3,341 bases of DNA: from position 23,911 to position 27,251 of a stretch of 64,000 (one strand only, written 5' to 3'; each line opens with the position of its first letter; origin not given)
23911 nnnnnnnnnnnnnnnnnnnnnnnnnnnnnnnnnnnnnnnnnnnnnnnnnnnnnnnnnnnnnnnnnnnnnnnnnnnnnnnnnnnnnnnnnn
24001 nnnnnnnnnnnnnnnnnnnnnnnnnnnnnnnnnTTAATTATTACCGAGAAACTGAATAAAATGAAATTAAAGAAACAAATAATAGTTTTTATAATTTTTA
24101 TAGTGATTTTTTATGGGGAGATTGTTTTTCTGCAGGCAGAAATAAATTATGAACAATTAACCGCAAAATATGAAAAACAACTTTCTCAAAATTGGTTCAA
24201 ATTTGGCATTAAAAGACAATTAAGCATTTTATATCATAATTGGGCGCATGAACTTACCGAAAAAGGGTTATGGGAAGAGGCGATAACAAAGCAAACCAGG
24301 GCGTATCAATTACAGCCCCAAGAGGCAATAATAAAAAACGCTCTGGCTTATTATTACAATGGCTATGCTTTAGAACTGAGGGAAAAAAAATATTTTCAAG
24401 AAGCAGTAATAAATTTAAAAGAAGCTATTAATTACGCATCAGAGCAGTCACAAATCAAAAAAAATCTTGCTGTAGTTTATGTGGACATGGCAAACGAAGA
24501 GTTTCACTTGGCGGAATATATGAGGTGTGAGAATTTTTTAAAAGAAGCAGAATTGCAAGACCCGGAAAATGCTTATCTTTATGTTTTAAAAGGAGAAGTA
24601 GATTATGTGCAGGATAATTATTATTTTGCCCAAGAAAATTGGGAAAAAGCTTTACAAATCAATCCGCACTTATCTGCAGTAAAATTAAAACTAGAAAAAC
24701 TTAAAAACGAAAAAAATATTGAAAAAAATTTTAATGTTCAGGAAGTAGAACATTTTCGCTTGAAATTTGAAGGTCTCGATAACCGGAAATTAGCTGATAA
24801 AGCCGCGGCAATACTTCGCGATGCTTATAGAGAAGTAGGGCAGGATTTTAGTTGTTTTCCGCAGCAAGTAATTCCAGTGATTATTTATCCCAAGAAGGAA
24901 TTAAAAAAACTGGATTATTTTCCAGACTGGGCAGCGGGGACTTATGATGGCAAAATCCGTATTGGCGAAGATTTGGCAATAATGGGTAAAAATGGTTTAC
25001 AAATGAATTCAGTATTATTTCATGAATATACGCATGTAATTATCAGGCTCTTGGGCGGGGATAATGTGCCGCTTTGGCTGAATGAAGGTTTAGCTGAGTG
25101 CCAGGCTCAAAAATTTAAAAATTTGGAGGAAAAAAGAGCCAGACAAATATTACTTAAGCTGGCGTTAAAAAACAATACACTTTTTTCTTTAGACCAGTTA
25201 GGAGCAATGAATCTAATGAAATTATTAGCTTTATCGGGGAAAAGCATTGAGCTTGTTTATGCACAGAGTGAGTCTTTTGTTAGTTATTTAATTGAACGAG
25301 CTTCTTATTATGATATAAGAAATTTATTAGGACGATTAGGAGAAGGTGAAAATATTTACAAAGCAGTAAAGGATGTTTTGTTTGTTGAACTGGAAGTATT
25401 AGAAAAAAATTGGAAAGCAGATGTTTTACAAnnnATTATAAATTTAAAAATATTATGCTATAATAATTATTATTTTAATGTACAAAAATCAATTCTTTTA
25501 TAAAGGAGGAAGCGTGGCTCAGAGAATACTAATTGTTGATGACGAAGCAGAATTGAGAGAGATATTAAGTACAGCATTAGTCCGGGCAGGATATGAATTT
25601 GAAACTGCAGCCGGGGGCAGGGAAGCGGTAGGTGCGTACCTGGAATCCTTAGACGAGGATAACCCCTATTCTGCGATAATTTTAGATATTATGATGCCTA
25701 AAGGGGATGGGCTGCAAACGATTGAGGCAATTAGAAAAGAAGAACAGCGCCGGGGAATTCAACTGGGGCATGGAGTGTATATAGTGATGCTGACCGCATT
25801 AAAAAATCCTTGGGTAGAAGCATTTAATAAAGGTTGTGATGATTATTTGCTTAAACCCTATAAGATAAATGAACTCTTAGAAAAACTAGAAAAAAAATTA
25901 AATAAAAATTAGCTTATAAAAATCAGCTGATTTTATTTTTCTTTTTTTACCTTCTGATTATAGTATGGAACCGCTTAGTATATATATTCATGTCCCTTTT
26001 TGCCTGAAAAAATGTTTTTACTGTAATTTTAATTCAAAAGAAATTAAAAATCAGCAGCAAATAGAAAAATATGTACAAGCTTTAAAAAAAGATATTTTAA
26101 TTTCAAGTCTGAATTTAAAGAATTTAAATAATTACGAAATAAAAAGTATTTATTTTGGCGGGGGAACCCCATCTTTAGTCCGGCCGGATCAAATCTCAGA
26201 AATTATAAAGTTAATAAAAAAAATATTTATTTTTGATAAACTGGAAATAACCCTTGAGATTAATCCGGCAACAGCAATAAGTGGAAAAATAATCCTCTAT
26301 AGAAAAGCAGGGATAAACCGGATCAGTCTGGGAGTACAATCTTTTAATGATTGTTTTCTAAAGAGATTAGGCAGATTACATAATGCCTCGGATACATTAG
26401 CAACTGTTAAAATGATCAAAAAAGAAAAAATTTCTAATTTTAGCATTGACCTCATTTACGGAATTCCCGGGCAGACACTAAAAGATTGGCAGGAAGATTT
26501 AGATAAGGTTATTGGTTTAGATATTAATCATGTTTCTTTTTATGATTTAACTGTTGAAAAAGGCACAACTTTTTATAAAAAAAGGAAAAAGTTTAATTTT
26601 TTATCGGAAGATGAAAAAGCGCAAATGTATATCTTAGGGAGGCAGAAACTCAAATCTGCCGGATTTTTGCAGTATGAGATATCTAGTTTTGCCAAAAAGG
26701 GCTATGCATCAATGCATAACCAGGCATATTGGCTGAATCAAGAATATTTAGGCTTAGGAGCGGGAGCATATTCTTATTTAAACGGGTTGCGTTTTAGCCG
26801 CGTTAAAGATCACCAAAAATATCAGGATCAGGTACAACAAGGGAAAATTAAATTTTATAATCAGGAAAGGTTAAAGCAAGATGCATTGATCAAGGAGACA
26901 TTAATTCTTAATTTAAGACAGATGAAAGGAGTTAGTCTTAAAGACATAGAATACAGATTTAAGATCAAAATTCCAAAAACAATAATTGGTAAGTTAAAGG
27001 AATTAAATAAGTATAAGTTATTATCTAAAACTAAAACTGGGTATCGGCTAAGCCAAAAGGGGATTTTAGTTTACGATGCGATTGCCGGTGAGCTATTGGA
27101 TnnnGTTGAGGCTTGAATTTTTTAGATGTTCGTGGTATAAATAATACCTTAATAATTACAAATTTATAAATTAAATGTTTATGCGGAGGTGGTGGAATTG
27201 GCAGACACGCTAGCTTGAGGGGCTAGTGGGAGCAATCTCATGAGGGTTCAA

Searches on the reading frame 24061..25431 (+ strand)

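Call 20: search_protein_families(library=pfam, proteins=[window:24061-25431:+], max_evalue=0.00001)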
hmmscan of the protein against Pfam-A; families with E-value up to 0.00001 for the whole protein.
window:24061-25431:+ (457 aa): 1 family
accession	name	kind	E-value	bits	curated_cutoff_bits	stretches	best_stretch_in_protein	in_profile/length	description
PF13485.12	Peptidase_MA_2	-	2.8e-13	50.5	32.4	1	285-455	37-199/201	Peptidase MA superfamily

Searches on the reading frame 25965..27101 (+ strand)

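Call 20: search_protein_families(library=pfam, proteins=[window:25965-27101:+], max_evalue=0.00001)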
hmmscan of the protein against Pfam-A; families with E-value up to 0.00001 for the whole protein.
window:25965-27101:+ (379 aa): 2 families
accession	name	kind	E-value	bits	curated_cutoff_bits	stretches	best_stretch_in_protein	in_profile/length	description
PF04055.27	Radical_SAM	-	1.1e-24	87.9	29.5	1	7-181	1-165/166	Radical SAM superfamily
PF06969.22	HemN_C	-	5.8e-07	29.9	24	1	305-369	3-67/67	HemN C-terminal domain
